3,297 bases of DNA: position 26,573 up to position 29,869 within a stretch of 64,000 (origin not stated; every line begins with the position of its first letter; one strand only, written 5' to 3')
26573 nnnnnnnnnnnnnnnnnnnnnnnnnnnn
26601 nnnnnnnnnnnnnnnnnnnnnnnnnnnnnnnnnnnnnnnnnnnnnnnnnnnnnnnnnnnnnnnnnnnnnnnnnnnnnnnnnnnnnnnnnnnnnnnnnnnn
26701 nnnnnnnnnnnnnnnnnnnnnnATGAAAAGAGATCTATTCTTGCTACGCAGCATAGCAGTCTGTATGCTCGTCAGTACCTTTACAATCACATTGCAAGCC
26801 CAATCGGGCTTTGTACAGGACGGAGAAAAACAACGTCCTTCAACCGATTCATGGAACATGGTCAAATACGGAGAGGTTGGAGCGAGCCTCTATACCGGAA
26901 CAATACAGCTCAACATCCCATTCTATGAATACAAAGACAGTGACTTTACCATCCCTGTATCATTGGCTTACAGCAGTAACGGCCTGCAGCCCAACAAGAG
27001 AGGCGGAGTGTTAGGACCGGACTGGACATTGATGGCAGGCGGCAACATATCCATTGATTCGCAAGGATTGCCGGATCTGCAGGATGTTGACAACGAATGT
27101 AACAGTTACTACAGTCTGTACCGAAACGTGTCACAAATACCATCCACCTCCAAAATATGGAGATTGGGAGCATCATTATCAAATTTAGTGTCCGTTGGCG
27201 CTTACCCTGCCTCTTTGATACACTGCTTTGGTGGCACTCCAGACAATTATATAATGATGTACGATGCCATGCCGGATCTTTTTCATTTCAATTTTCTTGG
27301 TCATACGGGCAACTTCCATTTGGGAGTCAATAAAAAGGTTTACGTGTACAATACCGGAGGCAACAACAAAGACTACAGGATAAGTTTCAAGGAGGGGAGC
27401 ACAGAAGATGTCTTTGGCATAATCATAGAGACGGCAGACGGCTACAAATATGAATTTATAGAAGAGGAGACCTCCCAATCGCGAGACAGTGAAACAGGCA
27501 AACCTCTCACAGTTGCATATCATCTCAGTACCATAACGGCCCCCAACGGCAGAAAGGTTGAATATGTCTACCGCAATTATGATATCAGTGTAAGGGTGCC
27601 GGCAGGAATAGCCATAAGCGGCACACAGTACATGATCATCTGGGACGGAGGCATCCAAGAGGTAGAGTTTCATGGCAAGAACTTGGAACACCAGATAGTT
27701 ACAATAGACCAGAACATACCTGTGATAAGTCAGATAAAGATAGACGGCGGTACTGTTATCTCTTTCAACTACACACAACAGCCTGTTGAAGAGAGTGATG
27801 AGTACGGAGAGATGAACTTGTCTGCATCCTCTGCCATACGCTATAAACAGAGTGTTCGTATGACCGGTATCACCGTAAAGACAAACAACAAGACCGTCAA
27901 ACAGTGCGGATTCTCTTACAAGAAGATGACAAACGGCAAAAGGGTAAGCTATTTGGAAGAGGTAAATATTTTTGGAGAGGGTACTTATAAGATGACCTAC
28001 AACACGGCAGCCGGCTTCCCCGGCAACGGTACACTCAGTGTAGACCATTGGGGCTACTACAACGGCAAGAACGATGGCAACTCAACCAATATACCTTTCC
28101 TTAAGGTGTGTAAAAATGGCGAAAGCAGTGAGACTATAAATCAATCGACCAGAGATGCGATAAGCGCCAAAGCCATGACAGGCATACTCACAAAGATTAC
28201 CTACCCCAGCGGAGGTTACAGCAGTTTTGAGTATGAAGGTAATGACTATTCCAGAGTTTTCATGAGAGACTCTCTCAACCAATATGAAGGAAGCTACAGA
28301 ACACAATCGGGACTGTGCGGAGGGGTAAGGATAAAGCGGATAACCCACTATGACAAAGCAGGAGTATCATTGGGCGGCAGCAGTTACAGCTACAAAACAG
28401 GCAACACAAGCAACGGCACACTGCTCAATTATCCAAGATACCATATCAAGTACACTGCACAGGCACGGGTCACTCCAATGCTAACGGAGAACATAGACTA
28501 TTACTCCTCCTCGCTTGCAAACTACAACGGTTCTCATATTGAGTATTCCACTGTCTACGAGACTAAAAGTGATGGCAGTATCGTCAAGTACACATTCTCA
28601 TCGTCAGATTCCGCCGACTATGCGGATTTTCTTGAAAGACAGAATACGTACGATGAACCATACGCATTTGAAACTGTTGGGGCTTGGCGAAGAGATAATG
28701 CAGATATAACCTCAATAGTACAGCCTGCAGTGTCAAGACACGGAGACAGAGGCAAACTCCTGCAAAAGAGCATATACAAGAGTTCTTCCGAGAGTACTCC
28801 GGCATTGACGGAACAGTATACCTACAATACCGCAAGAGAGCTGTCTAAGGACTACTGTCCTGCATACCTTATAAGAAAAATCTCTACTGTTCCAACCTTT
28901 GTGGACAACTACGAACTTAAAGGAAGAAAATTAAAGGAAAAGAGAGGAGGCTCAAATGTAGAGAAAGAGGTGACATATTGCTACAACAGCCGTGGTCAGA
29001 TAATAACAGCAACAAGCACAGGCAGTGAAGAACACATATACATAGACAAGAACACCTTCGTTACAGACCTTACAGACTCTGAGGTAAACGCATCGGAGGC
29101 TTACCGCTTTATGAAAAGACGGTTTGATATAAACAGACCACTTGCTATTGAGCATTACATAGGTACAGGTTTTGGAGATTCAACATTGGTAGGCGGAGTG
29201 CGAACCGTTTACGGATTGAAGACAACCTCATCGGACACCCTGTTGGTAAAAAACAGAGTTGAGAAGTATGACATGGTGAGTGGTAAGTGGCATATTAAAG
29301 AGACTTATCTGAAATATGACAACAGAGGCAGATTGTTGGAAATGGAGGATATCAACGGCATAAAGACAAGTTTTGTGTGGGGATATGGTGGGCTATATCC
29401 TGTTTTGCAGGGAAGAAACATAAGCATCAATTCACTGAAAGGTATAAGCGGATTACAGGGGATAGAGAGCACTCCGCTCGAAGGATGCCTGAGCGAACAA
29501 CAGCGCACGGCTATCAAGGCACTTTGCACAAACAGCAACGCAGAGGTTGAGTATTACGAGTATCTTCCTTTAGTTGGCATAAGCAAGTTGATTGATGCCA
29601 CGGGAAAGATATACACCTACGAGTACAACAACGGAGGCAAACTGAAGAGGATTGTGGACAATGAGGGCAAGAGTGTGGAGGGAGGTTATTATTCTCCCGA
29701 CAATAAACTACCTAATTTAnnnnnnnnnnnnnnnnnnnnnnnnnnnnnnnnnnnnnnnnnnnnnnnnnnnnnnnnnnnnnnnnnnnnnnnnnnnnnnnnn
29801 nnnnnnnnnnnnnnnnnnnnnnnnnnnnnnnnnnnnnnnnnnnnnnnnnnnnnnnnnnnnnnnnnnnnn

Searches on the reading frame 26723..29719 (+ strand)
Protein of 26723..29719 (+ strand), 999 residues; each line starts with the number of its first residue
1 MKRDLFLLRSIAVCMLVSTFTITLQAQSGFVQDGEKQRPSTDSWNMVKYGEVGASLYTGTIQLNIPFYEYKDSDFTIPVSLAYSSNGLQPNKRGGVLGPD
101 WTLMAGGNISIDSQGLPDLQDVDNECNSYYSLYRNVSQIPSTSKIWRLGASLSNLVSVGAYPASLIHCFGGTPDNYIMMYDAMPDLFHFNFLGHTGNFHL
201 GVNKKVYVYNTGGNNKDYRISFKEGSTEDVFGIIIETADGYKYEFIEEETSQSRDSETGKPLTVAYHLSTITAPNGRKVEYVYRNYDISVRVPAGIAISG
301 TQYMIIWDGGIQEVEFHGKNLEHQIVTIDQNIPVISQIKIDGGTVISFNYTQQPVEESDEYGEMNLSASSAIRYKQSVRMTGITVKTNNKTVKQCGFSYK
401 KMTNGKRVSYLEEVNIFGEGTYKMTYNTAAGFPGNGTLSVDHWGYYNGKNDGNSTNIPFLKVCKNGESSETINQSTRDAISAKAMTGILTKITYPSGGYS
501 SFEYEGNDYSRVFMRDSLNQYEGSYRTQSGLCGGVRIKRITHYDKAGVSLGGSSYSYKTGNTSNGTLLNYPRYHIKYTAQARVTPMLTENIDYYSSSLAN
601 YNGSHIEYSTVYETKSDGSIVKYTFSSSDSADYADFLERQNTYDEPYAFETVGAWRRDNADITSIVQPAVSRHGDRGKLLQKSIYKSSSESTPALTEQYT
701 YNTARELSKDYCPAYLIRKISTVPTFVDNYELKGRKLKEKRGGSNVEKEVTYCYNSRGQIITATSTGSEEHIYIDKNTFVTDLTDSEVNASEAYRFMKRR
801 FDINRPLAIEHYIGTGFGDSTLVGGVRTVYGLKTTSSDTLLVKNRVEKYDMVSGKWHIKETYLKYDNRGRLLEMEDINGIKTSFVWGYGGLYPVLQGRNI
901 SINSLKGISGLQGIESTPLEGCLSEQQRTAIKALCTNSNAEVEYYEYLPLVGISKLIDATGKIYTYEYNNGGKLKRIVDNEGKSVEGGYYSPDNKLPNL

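Call 13: search_protein_families(library=pfam, proteins=[window:26723-29719:+], max_evalue=0.001)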
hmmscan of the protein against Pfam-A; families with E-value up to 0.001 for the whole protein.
window:26723-29719:+ (999 aa): 1 family
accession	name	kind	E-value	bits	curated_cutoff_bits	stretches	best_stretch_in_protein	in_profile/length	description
PF05593.20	RHS_repeat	-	2.6e-07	31.3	22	0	957-982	11-36/38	RHS Repeat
